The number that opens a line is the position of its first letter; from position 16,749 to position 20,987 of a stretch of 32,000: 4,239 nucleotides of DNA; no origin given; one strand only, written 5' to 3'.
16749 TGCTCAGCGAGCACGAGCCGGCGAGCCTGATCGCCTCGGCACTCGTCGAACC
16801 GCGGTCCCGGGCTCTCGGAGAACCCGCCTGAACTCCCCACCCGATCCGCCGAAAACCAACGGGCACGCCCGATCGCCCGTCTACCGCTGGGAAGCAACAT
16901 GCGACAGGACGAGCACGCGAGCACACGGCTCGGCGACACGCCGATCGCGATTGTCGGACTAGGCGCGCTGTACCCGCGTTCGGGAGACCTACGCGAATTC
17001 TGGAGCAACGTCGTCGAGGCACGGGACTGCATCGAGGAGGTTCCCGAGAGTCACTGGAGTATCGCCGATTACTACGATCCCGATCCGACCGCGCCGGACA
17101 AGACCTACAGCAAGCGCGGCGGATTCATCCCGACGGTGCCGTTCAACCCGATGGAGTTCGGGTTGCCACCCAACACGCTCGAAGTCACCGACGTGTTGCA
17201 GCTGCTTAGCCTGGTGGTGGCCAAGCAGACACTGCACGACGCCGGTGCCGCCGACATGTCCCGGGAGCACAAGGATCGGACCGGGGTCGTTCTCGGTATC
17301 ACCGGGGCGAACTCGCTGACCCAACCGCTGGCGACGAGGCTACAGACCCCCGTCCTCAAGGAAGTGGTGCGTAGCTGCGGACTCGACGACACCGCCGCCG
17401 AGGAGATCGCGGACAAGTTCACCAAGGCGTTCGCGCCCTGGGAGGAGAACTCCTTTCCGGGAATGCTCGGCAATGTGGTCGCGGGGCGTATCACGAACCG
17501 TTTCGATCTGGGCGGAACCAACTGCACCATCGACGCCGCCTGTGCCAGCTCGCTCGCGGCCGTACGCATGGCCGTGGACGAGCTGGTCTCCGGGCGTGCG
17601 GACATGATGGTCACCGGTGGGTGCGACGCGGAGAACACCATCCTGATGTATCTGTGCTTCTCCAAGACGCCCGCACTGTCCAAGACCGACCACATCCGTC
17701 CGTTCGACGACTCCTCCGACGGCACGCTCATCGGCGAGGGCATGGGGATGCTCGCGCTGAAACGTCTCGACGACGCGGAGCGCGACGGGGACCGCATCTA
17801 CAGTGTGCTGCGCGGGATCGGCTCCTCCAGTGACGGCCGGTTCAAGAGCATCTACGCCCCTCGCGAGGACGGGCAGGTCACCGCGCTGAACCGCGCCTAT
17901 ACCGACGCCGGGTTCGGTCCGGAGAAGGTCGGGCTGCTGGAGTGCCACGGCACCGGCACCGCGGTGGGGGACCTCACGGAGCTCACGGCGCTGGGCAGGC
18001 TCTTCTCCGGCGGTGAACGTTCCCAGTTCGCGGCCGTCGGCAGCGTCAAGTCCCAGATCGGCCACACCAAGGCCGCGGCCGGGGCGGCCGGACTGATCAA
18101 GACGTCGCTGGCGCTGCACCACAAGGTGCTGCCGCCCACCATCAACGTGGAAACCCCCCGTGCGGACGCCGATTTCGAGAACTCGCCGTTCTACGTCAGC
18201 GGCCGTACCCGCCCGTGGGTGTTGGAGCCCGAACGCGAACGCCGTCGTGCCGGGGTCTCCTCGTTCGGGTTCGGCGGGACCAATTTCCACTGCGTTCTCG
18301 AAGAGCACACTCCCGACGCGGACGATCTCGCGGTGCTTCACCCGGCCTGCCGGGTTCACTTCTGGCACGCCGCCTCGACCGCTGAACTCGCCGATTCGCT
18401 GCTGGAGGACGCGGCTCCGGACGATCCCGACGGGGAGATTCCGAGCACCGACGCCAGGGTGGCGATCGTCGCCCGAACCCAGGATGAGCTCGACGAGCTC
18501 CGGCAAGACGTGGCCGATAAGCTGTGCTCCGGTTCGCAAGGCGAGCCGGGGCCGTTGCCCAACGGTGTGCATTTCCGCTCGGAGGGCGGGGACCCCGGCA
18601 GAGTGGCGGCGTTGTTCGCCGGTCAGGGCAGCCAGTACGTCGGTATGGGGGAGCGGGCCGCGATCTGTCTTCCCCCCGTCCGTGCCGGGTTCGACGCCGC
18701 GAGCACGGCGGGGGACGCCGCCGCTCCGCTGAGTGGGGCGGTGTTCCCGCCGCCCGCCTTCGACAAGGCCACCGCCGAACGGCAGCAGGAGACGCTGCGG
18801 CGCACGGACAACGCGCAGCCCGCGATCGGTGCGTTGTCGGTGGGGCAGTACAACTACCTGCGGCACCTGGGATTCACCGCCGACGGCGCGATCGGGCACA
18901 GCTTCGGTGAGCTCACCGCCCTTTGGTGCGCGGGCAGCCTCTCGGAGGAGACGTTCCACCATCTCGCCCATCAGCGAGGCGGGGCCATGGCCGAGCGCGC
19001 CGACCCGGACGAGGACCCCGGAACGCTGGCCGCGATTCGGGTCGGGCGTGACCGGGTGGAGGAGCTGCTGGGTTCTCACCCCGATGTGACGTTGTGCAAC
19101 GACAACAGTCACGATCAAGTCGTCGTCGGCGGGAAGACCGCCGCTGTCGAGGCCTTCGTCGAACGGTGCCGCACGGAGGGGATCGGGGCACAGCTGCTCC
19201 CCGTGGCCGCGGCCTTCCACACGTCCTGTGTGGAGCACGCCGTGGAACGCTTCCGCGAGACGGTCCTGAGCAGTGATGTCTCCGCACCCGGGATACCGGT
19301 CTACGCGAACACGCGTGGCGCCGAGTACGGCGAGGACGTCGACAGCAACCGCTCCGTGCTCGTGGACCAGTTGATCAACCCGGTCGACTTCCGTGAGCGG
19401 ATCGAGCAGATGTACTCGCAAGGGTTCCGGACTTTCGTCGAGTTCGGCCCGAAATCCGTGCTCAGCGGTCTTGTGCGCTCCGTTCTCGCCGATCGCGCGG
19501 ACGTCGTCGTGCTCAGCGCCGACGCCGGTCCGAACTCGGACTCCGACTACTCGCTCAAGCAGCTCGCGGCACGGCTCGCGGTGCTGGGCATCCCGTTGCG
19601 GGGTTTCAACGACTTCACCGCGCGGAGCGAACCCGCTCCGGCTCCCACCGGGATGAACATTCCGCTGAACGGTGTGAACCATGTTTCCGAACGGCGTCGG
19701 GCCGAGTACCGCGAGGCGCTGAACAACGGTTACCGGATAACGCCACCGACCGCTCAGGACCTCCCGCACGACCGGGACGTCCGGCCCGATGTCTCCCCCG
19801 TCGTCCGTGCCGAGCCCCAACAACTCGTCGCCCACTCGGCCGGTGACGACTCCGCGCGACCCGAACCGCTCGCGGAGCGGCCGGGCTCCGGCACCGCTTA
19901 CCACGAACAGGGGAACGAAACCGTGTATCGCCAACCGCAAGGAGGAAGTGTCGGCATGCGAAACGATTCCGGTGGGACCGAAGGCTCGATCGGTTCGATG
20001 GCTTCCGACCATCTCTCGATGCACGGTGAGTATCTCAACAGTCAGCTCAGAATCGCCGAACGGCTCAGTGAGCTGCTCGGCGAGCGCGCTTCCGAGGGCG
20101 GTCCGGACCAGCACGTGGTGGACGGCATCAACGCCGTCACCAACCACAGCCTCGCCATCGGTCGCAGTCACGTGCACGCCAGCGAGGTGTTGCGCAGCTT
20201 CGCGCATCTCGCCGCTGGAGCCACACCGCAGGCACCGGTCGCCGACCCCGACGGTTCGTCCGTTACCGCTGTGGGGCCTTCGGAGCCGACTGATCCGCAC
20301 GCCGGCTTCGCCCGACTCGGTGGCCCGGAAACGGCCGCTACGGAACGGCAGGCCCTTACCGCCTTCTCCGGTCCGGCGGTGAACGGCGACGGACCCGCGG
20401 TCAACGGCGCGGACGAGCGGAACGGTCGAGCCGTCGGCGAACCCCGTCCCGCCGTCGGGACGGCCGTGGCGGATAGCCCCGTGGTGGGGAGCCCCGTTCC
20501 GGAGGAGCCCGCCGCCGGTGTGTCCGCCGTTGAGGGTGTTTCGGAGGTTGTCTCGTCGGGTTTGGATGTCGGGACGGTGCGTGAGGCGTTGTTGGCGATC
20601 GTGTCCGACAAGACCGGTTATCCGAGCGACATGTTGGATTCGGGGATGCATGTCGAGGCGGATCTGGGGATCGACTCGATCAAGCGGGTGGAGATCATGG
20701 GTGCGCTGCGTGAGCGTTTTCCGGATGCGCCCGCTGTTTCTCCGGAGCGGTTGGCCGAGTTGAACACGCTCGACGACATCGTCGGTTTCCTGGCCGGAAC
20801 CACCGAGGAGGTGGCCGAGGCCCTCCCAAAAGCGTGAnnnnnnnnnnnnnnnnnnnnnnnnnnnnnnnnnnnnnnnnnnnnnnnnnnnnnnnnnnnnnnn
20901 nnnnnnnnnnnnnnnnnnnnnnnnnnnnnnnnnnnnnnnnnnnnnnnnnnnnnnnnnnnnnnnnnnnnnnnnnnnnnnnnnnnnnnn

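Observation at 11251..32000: Actinobacterial PUFA-synthase-like (pfa-type) megasynthase locus with non-canonical architecture and an unusual accessory gene set; product not assignable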

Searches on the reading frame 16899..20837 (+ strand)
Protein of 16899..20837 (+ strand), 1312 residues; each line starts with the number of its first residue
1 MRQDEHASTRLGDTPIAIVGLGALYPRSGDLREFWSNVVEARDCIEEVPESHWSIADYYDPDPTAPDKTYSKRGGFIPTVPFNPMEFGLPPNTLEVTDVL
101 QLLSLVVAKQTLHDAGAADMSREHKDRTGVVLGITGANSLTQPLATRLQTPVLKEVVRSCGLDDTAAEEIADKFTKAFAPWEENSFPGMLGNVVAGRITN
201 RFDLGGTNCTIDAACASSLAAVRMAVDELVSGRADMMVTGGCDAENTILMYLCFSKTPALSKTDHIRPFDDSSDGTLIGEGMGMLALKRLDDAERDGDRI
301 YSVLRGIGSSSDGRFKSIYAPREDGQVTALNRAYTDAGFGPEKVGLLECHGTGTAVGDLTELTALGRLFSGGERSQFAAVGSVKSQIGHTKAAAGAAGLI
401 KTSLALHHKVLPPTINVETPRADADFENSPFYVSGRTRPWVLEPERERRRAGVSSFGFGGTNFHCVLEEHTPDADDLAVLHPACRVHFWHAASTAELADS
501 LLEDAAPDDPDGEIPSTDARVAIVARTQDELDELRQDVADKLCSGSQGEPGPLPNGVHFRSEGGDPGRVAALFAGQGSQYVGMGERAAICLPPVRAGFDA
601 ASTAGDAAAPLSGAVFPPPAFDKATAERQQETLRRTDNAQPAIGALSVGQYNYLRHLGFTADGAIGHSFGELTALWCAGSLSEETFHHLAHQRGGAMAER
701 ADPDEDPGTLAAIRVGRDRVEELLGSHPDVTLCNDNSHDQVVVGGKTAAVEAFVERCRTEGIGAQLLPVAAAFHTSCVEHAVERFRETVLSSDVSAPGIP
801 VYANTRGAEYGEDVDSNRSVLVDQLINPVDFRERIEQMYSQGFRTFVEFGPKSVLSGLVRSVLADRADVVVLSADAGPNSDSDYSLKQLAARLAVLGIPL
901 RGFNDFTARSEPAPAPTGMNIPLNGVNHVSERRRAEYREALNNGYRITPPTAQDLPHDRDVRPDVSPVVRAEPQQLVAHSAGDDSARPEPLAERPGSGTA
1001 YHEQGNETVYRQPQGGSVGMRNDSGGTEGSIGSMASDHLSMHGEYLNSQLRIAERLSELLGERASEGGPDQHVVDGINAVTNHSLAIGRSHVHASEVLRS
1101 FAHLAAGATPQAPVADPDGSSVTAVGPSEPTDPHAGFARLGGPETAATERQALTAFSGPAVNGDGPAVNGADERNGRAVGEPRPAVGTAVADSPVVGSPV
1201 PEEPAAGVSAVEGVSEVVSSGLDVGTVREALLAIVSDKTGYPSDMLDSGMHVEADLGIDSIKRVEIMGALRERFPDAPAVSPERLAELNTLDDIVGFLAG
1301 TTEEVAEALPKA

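Call 4: search_protein_families(library=pfam, proteins=[window:16899-20837:+], max_evalue=0.01)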
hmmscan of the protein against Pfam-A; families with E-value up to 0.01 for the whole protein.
window:16899-20837:+ (1312 aa): 6 families
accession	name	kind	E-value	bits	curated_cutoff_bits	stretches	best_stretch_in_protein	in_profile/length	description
PF00109.32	ketoacyl-synt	-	1e-59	202.6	20.8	1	14-293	2-252/252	Beta-ketoacyl synthase, N-terminal domain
PF02801.28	Ketoacyl-synt_C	-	5.9e-38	130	20.8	1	301-418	1-119/119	Beta-ketoacyl synthase, C-terminal domain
PF00698.26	Acyl_transf_1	-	1.8e-32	113.5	32.7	1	572-865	3-281/319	Acyl transferase domain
PF00550.31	PP-binding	-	6.7e-09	36.3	20.8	1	1229-1298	1-67/67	Phosphopantetheine attachment site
PF16197.11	KAsynt_C_assoc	-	1.5e-07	32.3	33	1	420-482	1-58/111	Ketoacyl-synthetase C-terminal extension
PF00108.29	Thiolase_N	-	0.00019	21.3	26.4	1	209-242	79-112/260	Thiolase, N-terminal domain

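Call 22: search_protein_families(library=ncbifam, proteins=[window:16899-20837:+], max_evalue=0.001)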
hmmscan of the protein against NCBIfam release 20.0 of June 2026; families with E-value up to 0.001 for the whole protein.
window:16899-20837:+ (1312 aa): 30 families (the best 25 are shown)
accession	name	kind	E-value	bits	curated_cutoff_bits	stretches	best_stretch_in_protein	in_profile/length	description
TIGR02813.1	omega_3_PfaA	subfamily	0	1160.9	1010.1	2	9-948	2-966/2582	polyketide-type polyunsaturated fatty acid synthase PfaA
NF045894.1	PKS_plus_SDR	equivalog_domain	1.2e-147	493.7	1740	2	186-899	144-848/1515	type I polyketide synthase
NF040607.1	mycolic_Pks13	equivalog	3e-113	379.6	2100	2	11-478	98-534/1680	polyketide synthase Pks13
NF041183.1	Pks2_ls1_myc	equivalog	5e-89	298.9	2400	2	192-862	150-813/2086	sulfolipid-1 biosynthesis phthioceranic/hydroxyphthioceranic acid synthase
TIGR03150.1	fabF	equivalog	1.7e-56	191.7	493.75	1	186-467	132-406/407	beta-ketoacyl-ACP synthase II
NF005589.0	PRK07314.1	subfamily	5.7e-55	186.7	387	1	186-468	135-410/413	beta-ketoacyl-ACP synthase II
NF004970.0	PRK06333.1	subfamily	2.3e-51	175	525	1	186-469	144-421/424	beta-ketoacyl-ACP synthase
TIGR00128.1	fabD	equivalog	5e-47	160.8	260.9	1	569-863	3-287/290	ACP S-malonyltransferase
NF053555.1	prodigi_MBC_PigJ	equivalog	6.9e-43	147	900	1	187-469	485-758/759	prodigiosin MBC biosynthesis protein PigJ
NF006274.0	PRK08439.1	equivalog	5.2e-40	137.5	621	1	187-466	134-402/406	beta-ketoacyl-ACP synthase II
NF058662.1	cispenta_AmcF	equivalog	9.8e-38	130.1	325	1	197-426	111-336/369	cispentacin biosynthesis acyltransferase subunit AmcF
TIGR03131.1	malonate_mdcH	equivalog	2.2e-37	129.1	297.9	1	570-866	2-279/297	malonate decarboxylase subunit epsilon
NF006434.0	PRK08722.1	equivalog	3.8e-37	128.1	759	1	186-465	135-409/414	beta-ketoacyl-ACP synthase II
NF005076.0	PRK06501.1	equivalog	3.1e-36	125.2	629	1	190-469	150-422/425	beta-ketoacyl-ACP synthase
NF006618.0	PRK09185.1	subfamily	9.7e-34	117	407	1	195-469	141-392/394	beta-ketoacyl-ACP synthase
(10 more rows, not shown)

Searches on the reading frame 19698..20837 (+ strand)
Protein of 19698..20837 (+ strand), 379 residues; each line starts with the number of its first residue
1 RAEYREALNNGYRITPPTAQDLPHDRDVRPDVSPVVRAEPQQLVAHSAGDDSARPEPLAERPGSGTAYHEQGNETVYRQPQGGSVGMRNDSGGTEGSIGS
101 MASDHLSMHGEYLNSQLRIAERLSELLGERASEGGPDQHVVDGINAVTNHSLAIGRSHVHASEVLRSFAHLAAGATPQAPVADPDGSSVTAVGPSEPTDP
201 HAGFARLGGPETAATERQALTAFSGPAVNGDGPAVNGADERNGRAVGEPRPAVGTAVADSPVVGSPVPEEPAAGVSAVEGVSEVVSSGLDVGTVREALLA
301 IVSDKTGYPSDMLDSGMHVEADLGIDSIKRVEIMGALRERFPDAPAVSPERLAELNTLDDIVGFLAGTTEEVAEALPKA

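Call 44: search_protein_families(library=pfam, proteins=[window:19698-20837:+], max_evalue=0.01)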
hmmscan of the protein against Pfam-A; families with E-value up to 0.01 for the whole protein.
window:19698-20837:+ (379 aa): 1 family
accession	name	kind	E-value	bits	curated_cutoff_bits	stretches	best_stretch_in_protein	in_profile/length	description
PF00550.31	PP-binding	-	5.1e-10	39.9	20.8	1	296-365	1-67/67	Phosphopantetheine attachment site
